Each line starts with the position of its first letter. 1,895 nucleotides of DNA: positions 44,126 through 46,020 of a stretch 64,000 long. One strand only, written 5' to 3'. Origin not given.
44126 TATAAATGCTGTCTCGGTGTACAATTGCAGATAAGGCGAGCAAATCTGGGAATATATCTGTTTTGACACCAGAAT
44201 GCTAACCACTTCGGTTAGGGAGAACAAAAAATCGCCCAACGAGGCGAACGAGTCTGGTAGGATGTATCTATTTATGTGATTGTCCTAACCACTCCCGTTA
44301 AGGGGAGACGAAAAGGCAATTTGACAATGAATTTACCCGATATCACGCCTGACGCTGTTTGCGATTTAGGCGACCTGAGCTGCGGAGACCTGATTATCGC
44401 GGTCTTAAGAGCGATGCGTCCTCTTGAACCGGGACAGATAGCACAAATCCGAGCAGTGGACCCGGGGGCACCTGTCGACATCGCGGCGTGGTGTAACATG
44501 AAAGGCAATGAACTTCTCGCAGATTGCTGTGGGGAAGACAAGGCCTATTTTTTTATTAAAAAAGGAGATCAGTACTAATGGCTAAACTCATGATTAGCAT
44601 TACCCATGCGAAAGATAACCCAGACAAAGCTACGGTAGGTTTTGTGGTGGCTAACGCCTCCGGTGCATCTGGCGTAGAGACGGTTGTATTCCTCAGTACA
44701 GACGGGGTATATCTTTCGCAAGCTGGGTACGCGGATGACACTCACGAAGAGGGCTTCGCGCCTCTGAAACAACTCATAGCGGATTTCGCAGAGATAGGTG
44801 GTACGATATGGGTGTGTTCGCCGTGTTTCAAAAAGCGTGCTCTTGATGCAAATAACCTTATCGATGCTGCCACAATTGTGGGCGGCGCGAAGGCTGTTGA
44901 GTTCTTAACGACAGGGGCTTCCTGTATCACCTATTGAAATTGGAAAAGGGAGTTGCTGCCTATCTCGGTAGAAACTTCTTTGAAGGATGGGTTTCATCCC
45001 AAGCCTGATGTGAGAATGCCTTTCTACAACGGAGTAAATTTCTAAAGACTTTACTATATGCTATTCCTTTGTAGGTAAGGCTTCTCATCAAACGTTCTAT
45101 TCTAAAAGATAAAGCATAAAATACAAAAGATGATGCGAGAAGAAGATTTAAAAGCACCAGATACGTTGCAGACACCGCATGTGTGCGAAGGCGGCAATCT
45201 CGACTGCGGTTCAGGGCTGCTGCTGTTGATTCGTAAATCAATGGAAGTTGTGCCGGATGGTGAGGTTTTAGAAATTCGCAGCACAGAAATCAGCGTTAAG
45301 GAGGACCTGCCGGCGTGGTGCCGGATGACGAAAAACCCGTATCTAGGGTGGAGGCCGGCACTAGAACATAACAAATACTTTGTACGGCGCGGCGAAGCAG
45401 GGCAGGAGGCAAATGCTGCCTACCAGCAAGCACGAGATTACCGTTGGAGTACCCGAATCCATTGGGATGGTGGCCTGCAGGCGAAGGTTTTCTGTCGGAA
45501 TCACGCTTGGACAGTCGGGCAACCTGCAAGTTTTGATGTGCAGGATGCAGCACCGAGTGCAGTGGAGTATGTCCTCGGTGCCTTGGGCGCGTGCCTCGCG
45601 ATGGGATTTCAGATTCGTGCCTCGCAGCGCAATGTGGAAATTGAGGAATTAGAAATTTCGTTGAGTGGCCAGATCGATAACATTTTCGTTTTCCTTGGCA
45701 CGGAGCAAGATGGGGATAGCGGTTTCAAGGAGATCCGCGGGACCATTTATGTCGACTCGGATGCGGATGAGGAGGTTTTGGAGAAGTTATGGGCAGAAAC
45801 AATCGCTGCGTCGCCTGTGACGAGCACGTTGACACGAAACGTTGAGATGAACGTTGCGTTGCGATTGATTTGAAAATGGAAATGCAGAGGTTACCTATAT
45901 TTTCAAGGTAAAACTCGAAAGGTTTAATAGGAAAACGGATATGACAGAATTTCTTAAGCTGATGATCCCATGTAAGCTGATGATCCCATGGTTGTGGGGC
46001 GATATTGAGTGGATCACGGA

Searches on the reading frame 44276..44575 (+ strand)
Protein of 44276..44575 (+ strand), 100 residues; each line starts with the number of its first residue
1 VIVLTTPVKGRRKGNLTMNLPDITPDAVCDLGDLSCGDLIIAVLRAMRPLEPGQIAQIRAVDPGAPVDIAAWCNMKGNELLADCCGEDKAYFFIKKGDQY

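Call 4: search_protein_families(library=pfam, proteins=[window:44276-44575:+], max_evalue=0.1)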
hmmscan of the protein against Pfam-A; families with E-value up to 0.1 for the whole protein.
window:44276-44575:+ (100 aa): 1 family
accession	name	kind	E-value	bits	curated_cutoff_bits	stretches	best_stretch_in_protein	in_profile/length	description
PF01206.22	TusA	-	2.3e-08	34.2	28.6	1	30-83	4-57/70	Sulfurtransferase TusA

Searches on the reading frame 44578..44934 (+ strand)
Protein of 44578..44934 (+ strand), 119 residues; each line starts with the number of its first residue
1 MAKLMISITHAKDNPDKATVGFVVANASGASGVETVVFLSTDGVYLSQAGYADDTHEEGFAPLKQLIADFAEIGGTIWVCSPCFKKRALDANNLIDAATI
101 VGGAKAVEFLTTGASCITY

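Call 4: search_protein_families(library=pfam, proteins=[window:44578-44934:+], max_evalue=0.1)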
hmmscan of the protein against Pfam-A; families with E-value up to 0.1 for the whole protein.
window:44578-44934:+ (119 aa): 2 families
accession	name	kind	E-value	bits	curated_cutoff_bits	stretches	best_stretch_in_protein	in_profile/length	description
PF02635.20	DsrE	-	3.1e-13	50.3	22.7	1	3-118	2-115/116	DsrE/DsrF-like family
PF13686.11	DrsE_2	-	0.0092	16.4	25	1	6-40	5-39/156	DsrE/DsrF/DrsH-like family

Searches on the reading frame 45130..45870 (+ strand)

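Call 4: search_protein_families(library=pfam, proteins=[window:45130-45870:+], max_evalue=0.1)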
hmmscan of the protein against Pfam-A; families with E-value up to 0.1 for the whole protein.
window:45130-45870:+ (247 aa): 2 families
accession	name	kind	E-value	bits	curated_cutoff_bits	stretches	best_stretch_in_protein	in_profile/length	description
PF02566.24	OsmC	-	1.3e-14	54.8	27.5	1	139-242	3-99/100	OsmC-like protein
PF01206.22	TusA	-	0.00011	22.5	28.6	1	31-73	14-56/70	Sulfurtransferase TusA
